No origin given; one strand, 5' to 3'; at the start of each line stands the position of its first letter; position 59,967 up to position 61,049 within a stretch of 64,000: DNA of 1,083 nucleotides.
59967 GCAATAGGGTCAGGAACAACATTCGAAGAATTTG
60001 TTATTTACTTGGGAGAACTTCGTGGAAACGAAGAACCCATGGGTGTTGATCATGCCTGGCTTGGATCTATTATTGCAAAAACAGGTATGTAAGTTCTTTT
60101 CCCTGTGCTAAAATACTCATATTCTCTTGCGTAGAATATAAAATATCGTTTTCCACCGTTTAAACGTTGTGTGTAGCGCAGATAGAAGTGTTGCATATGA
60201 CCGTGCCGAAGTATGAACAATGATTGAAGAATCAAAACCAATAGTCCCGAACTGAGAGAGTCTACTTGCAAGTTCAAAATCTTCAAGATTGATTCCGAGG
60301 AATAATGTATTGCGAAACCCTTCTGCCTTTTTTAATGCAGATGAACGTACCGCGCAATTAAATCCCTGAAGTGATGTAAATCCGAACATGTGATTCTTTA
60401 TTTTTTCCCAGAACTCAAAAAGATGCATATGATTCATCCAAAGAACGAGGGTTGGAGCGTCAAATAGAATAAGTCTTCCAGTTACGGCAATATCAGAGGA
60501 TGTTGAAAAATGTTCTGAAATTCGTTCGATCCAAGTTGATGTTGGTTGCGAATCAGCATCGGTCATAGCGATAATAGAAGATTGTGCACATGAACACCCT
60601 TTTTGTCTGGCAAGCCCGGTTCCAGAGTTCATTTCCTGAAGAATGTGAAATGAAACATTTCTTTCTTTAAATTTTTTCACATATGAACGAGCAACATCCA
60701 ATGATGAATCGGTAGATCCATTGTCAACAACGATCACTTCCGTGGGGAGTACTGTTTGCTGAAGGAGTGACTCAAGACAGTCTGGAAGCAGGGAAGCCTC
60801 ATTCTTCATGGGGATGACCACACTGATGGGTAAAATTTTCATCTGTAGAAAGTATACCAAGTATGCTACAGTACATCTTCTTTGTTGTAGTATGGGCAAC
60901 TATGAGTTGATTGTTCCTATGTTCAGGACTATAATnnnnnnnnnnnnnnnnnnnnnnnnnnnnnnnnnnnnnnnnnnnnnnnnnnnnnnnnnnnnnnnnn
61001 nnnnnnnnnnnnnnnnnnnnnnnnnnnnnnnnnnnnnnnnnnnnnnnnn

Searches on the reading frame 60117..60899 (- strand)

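Call 35: search_protein_families(library=pfam, proteins=[window:60117-60899:-], max_evalue=0.01)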
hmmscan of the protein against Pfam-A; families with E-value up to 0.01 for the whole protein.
window:60117-60899:- (260 aa): 4 families
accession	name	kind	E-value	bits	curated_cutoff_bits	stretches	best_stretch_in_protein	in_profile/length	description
PF00535.33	Glycos_transf_2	-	8.2e-29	101.1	23.3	1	26-172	1-145/168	Glycosyl transferase family 2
PF13641.12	Glyco_tranf_2_3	-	4.7e-13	50.1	27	1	25-216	3-196/230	Glycosyltransferase like family 2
PF10111.15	Glyco_tranf_2_2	-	1.1e-07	32.1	27.3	1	26-139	1-119/276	Glycosyltransferase like family 2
PF13506.12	Glyco_transf_21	-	0.0037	17.2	21.7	1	100-249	24-172/174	Glycosyl transferase family 21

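Call 54: search_protein_families(library=ncbifam, proteins=[window:60117-60899:-], max_evalue=0.01)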
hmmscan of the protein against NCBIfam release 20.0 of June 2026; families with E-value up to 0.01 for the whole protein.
window:60117-60899:- (260 aa): 22 families
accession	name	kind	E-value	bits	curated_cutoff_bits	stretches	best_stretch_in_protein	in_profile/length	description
NF041875.1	EPS_EpsD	equivalog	3.1e-22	79.4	370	1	25-234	1-211/325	exopolysaccharide biosynthesis glycosyltransferase EpsD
TIGR04283.1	glyco_like_mftF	equivalog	2.4e-20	73.1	182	1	25-251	1-204/221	TIGR04283 family arsenosugar biosynthesis glycosyltransferase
NF007482.0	PRK10073.1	equivalog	3.7e-19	68.9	423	1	25-122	8-101/334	glycosyltransferase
NF038302.1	EPS_HpsE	equivalog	5e-19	68.4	300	1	25-142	3-122/307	hormogonium polysaccharide biosynthesis glycosyltransferase HpsE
TIGR03965.1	mycofact_glyco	equivalog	3.1e-17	62.6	280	1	14-158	65-207/467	mycofactocin biosynthesis glycosyltransferase MftF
NF041394.1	GtaseAglG_Halo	equivalog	7.2e-13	48.5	440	1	35-143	15-119/304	glucosyl-dolichyl phosphate glucuronosyltransferase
TIGR03937.1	PgaC_IcaA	equivalog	5.2e-11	42.1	422.3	1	22-141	44-161/407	poly-beta-1,6-N-acetyl-D-glucosamine synthase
NF047683.1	TeichurnBiosyTuaG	equivalog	1.3e-10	41.3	400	1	25-126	8-106/252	teichuronic acid biosynthesis protein TuaG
NF053739.1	GlytfEpsEBac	equivalog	4.6e-10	38.9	450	1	25-150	3-127/265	glycosyltransferase EpsE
TIGR03469.1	HpnB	hypoth_equivalog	6e-10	38.7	379.25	1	25-133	46-162/386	hopene-associated glycosyltransferase HpnB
NF010496.0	PRK13915.1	equivalog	2.4e-08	33.4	262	1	23-127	31-138/307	glucosyl-3-phosphoglycerate synthase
TIGR03111.1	glyc2_xrt_Gpos1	hypoth_equivalog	4.3e-08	32.4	363.95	1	24-149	50-174/439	TIGR03111 family XrtG-associated glycosyltransferase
NF045692.1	OglycostaseCruG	equivalog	5.8e-08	32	600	1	24-127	42-148/386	2'-O-glycosyltransferase CruG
NF038299.1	EPS_HpsN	equivalog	1e-07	31.3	425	1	25-143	3-119/317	hormogonium polysaccharide biosynthesis glycosyltransferase HpsN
NF007986.1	PRK10714.1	equivalog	1.2e-07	31.1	529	1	21-142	4-126/316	undecaprenyl-phosphate 4-deoxy-4-formamido-L-arabinose transferase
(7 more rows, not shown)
